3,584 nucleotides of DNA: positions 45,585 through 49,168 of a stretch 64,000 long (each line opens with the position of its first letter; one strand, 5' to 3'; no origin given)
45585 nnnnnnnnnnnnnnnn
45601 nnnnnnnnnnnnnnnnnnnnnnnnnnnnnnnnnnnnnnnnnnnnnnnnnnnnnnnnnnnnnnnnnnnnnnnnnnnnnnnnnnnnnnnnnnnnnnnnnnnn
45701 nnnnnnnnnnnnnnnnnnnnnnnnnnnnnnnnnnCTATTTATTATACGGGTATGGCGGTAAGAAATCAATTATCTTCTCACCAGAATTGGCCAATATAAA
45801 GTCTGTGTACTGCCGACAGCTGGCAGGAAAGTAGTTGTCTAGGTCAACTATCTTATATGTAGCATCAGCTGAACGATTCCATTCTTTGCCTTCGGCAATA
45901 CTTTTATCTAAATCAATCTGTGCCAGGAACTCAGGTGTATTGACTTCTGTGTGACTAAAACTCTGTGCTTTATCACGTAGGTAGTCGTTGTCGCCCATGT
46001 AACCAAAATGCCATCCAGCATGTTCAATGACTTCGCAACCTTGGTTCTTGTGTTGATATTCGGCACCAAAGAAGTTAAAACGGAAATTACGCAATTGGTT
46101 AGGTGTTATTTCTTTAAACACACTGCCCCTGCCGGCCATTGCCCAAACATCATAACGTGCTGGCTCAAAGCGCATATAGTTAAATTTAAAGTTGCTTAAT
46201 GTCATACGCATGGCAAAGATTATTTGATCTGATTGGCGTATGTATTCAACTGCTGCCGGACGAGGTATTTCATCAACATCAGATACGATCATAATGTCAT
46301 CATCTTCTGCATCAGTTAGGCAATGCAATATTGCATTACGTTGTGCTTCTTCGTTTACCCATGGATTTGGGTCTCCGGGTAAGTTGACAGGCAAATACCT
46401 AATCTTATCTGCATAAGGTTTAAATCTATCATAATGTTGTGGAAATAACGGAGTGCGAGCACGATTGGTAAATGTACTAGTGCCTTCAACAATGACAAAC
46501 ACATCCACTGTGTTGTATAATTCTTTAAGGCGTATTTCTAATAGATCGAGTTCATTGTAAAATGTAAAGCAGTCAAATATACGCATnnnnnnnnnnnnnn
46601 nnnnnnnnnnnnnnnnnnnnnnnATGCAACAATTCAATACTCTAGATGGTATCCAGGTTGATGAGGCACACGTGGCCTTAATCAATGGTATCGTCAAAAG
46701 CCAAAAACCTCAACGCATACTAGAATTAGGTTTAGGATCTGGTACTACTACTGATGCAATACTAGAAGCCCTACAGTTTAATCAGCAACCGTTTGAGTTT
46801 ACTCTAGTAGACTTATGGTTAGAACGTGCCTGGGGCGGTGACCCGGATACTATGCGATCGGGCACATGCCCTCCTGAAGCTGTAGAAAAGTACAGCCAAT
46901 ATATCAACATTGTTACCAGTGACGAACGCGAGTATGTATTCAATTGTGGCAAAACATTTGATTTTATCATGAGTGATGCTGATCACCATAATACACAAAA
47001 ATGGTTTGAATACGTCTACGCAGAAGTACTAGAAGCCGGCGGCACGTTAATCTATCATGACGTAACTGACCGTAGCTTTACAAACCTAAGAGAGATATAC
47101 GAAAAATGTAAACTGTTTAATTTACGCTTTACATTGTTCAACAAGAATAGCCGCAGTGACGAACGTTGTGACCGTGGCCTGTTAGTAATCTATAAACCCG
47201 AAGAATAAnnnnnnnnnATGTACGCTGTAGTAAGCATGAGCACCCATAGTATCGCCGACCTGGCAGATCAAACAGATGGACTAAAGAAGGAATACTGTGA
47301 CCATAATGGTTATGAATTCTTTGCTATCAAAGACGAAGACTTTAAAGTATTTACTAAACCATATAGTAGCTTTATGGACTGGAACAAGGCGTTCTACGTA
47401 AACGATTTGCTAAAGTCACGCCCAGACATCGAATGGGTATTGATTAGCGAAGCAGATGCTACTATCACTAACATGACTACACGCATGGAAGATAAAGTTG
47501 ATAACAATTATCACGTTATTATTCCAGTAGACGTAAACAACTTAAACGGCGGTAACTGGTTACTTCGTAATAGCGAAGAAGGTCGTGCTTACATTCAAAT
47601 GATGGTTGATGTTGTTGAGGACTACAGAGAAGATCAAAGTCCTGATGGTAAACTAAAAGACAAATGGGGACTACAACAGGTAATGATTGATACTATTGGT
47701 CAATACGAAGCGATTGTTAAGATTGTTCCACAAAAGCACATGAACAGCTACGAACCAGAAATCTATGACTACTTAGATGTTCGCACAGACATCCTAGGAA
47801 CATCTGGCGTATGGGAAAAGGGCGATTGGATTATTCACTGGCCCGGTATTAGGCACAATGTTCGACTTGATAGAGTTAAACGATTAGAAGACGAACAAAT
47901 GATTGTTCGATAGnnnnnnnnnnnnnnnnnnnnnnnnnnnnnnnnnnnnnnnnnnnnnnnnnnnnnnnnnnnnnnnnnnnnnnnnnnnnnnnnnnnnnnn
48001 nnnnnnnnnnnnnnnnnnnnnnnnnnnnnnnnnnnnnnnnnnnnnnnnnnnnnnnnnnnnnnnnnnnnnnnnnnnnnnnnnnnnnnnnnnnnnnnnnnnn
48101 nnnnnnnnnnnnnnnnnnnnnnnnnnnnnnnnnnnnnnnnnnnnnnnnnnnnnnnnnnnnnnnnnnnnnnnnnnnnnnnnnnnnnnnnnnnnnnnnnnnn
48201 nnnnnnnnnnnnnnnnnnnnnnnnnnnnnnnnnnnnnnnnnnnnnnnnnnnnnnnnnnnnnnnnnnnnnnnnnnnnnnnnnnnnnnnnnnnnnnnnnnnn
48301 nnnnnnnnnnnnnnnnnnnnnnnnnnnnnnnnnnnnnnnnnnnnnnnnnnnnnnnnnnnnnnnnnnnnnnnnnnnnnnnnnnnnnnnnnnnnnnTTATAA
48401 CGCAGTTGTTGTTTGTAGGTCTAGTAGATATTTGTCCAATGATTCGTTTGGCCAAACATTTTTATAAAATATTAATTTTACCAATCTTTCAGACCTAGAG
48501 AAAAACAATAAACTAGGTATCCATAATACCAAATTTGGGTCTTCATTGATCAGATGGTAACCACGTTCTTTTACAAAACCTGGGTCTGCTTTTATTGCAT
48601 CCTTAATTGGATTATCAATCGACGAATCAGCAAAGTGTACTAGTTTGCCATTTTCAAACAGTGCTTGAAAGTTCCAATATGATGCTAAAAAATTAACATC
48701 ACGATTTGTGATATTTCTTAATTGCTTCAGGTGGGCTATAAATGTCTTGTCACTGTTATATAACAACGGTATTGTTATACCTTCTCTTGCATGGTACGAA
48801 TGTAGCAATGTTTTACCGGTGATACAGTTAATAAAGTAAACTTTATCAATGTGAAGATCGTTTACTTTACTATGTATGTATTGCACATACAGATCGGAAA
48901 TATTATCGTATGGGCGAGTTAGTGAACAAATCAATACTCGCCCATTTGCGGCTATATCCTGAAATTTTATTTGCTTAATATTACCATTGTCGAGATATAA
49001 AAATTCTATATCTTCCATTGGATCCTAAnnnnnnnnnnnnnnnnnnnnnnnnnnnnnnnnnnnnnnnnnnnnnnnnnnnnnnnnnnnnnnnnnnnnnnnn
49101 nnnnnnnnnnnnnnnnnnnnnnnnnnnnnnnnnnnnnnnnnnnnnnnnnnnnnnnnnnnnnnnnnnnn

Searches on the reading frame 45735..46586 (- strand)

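Call 3: search_protein_families(library=pfam, proteins=[window:45735-46586:-], max_evalue=0.01)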
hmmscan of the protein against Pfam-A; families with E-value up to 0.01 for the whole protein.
window:45735-46586:- (283 aa): 1 family
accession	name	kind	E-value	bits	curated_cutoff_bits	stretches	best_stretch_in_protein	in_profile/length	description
PF04724.18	Glyco_transf_17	-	6.3e-33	114.7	26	1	2-239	74-300/348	Glycosyltransferase family 17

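Call 5: search_protein_families(library=phrogs, proteins=[window:45735-46586:-], max_evalue=0.001)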
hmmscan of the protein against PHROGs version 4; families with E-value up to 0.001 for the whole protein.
window:45735-46586:- (283 aa): 0 families

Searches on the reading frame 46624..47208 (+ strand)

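Call 3: search_protein_families(library=pfam, proteins=[window:46624-47208:+], max_evalue=0.01)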
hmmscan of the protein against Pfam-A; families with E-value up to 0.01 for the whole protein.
window:46624-47208:+ (194 aa): 2 families
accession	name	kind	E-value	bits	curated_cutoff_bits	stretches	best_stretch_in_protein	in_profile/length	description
PF13578.12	Methyltransf_24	-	1.9e-08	35.6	26.3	1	33-147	1-105/105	Methyltransferase domain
PF01596.23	Methyltransf_3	-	0.0053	16.5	22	0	110-188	119-193/204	O-methyltransferase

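Call 5: search_protein_families(library=phrogs, proteins=[window:46624-47208:+], max_evalue=0.001)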
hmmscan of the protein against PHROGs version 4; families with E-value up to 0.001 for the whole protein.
window:46624-47208:+ (194 aa): 1 family
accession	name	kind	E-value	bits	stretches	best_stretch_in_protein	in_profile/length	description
phrog_15516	-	other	6.1e-06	26.8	0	94-147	110-163/214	methyltransferase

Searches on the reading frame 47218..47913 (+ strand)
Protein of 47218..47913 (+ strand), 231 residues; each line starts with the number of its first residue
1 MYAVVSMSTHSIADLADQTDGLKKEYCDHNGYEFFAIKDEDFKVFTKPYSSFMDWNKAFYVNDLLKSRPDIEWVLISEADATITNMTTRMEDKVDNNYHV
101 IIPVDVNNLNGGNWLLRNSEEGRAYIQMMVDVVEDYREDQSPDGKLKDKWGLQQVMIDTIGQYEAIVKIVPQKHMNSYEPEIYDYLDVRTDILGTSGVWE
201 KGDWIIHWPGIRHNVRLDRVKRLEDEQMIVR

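Call 3: search_protein_families(library=pfam, proteins=[window:47218-47913:+], max_evalue=0.01)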
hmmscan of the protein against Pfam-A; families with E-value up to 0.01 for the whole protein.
window:47218-47913:+ (231 aa): 2 families
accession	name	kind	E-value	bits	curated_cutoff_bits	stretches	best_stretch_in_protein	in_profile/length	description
PF05637.18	Glyco_transf_34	-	2.1e-15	57.6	23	2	23-94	32-99/238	galactosyl transferase GMA12/MNN10 family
PF03314.20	DUF273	-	0.0006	19.9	30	1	26-126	4-99/219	Protein of unknown function, DUF273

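Call 5: search_protein_families(library=phrogs, proteins=[window:47218-47913:+], max_evalue=0.001)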
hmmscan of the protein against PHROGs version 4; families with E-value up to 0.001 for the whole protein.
window:47218-47913:+ (231 aa): 0 families

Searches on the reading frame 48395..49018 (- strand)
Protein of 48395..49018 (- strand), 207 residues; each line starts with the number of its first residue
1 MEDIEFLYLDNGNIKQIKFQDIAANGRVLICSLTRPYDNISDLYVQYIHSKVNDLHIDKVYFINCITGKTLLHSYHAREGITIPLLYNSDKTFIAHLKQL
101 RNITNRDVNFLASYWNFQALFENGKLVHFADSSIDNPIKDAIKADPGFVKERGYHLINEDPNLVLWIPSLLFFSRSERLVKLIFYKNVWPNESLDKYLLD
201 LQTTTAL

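Call 3: search_protein_families(library=pfam, proteins=[window:48395-49018:-], max_evalue=0.01)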
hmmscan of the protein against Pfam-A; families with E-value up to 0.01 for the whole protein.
window:48395-49018:- (207 aa): 0 families

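Call 5: search_protein_families(library=phrogs, proteins=[window:48395-49018:-], max_evalue=0.001)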
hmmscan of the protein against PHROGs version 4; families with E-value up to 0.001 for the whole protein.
window:48395-49018:- (207 aa): 0 families

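Call 29: search_protein_families(library=pfam, proteins=[window:48395-49018:-], max_evalue=1)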
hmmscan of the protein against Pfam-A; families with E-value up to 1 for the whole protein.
window:48395-49018:- (207 aa): 0 families

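Call 40: search_protein_families(library=phrogs, proteins=[window:48395-49018:-], max_evalue=0.1)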
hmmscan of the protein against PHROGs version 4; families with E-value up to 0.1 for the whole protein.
window:48395-49018:- (207 aa): 2 families
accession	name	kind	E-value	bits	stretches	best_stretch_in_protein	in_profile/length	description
phrog_29696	-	unknown function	0.02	15.9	1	112-143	27-58/85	-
phrog_16696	-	unknown function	0.043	14.9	1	37-71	120-154/155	-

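Call 46: find_homologous_proteins(query=window:48395-49018:-, max_evalue=0.001)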
Query window:48395-49018:- (207 aa): 5 proteins with E <= 0.001 among 97 candidates.
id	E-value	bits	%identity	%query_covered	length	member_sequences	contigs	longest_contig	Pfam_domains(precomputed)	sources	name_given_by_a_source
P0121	1.3e-135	467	100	100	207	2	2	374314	-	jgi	jgi:hypothetical protein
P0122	1.8e-91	323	69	100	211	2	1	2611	-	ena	-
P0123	1.3e-66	242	57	97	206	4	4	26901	-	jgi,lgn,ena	jgi:hypothetical protein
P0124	6.8e-52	194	46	98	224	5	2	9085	-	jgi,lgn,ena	-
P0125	1.2e-47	180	46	97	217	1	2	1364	-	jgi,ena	jgi:hypothetical protein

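Call 52: predict_structure(alignment_id=A3)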
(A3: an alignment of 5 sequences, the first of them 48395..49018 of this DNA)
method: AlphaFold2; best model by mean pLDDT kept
length: 207 residues; sequences in the alignment: 5
mean_pLDDT: 49.3   pTM: 0.50
mean pLDDT of the five models: 49.3, 46.8, 43.9, 40.5, 39.8
residues with pLDDT >= 90: 0; 70-90: 19; 50-70: 87; < 50: 101
segments of 3 or more residues with pLDDT < 50: 34-43, 67-69, 77-81, 85-90, 136-207
pLDDT, mean of each block of 10 residues (from residue 1): 52 57 72 47 55 70 57 51 47 58 56 63 70 52 37 35 29 28 25 36 34
secondary structure, 60 per line:
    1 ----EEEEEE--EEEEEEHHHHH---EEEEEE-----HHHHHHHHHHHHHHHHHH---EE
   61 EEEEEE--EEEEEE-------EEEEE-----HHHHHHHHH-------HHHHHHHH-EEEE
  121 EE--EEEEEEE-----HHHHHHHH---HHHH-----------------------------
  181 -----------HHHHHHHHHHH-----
elements in order: E5-10 E13-18 H19-23 E27-32 H38-55 E59-66 E69-74 E82-86 H92-100 H108-115 E117-122 E125-131 H137-144 H148-151 H192-202
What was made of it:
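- On Peroxiredoxin / Redoxin (partner gene 48395-49018): AF2 pLDDT 49 (call 52).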

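Call 54: fold_search(model_id=the predicted structure, library=pdb)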
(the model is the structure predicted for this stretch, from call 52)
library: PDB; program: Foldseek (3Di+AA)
matches with E <= 10: 1056; with E <= 0.001: 0
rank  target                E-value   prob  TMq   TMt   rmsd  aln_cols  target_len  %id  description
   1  7q5n_D                3.1e-03  1.00  0.37  0.43   5.8       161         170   15  Crystal structure of Chaetomium thermophilum Ahp1-Urm1 complex (released 2022-08-24)
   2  7q5n_C                4.0e-03  1.00  0.37  0.43   7.5       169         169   15  Crystal structure of Chaetomium thermophilum Ahp1-Urm1 complex (released 2022-08-24)
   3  5y63_B                4.5e-03  0.97  0.32  0.37  13.6       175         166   11  Crystal structure of Enterococcus faecalis AhpC (released 2017-12-27)
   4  1yf0_D                4.8e-03  0.96  0.32  0.38  15.6       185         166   11  Structural and biochemical analysis of the link between enzymatic activity and oligomerization in AhpC, a bacterial pe (released 2005-08-16)
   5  4xrd_B                4.8e-03  0.94  0.31  0.36  15.0       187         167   10  Salmonella typhimurium AhpC W169F mutant (released 2016-01-27)
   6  4ql9_D                5.1e-03  0.95  0.33  0.38  14.9       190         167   12  Crystal structure of C-terminus truncated Alkylhydroperoxide Reductase subunit C (AhpC1-182) from E. coli (released 2014-09-24)
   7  4xrd_C                5.1e-03  0.95  0.33  0.38  15.7       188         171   10  Salmonella typhimurium AhpC W169F mutant (released 2016-01-27)
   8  7q5n_B                5.4e-03  0.98  0.31  0.36  11.3       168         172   12  Crystal structure of Chaetomium thermophilum Ahp1-Urm1 complex (released 2022-08-24)
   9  1yex_D                5.8e-03  0.95  0.32  0.38  15.6       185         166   11  Structural and biochemical analysis of the link between enzymatic activity and oligomerization in AhpC, a bacterial pe (released 2005-08-16)
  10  5b8a_G                5.8e-03  0.95  0.33  0.38  16.4       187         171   10  Crystal structure of oxidized chimeric EcAhpC1-186-YFSKHN (released 2017-02-01)
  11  4xs6_C                5.8e-03  0.90  0.30  0.35  14.0       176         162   11  Salmonella typhimurium AhpC W81F mutant (released 2016-01-27)
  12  5uka_C                6.5e-03  0.92  0.30  0.37  15.1       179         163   11  Salmonella typhimurium AhpC E49Q mutant (released 2018-01-24)
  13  4xra_A                7.0e-03  0.96  0.33  0.39  15.1       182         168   10  Salmonella typhimurium AhpC T43S mutant (released 2016-01-20)
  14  7q5n_F                7.4e-03  0.99  0.36  0.43   5.4       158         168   15  Crystal structure of Chaetomium thermophilum Ahp1-Urm1 complex (released 2022-08-24)
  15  5y63_E                7.9e-03  0.96  0.34  0.40  15.1       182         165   11  Crystal structure of Enterococcus faecalis AhpC (released 2017-12-27)
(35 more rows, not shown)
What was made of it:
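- On Peroxiredoxin / Redoxin (partner gene 48395-49018): The top 40 or so Foldseek hits are all peroxiredoxins or related redoxins, but at E >= 3e-3 and TM 0.3-0.4 (call 54).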

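Call 81: search_protein_families(library=padloc, proteins=[window:48395-49018:-], max_evalue=0.01)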
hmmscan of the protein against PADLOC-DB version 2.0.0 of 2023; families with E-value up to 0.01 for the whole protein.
window:48395-49018:- (207 aa): 0 families

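Call 82: search_protein_families(library=ncbifam, proteins=[window:48395-49018:-], max_evalue=0.01)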
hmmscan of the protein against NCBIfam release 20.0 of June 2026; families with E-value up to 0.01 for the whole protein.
window:48395-49018:- (207 aa): 0 families

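Call 90: find_homologous_proteins(query=A4, max_evalue=0.001)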
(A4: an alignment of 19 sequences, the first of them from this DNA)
Query A4 (19 sequences) (207 aa, profile of the alignment): 48 proteins with E <= 0.001 among 2350 candidates.
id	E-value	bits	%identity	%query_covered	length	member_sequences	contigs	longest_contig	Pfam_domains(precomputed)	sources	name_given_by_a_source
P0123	2.0e-51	192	57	97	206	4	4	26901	-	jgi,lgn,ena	jgi:hypothetical protein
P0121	2.1e-47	179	100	100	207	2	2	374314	-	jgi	jgi:hypothetical protein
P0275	7.2e-46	174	20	60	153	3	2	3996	-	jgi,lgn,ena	-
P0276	6.3e-45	171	37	18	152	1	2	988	-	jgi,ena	jgi:peroxiredoxin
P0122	1.7e-43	166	69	100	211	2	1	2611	-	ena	-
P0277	9.9e-43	164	24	58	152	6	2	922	-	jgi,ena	-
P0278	2.9e-42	162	29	16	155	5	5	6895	-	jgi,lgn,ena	jgi:peroxiredoxin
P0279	1.8e-41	160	26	16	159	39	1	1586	-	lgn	-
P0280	3.7e-41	159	23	68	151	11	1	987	-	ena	-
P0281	1.5e-40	157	23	36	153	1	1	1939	-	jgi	jgi:peroxiredoxin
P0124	5.0e-40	155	46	98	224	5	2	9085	-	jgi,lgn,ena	-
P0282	1.5e-39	153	37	16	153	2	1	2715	-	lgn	-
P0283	2.3e-39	153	24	56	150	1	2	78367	-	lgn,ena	-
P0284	2.6e-39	153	-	-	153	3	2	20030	-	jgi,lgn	-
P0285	3.2e-39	152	25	49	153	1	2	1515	-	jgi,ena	-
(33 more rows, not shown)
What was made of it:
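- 48395..49018 (-): Conserved partner gene (207 aa): peroxiredoxin-like, with no conserved cysteine. It starts 10 nt after the stop of the DctP-like gene. JGI names many homologs 'peroxiredoxin' (call 90).
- On Peroxiredoxin / Redoxin (partner gene 48395-49018): JGI's own label is 'peroxiredoxin' (call 90).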
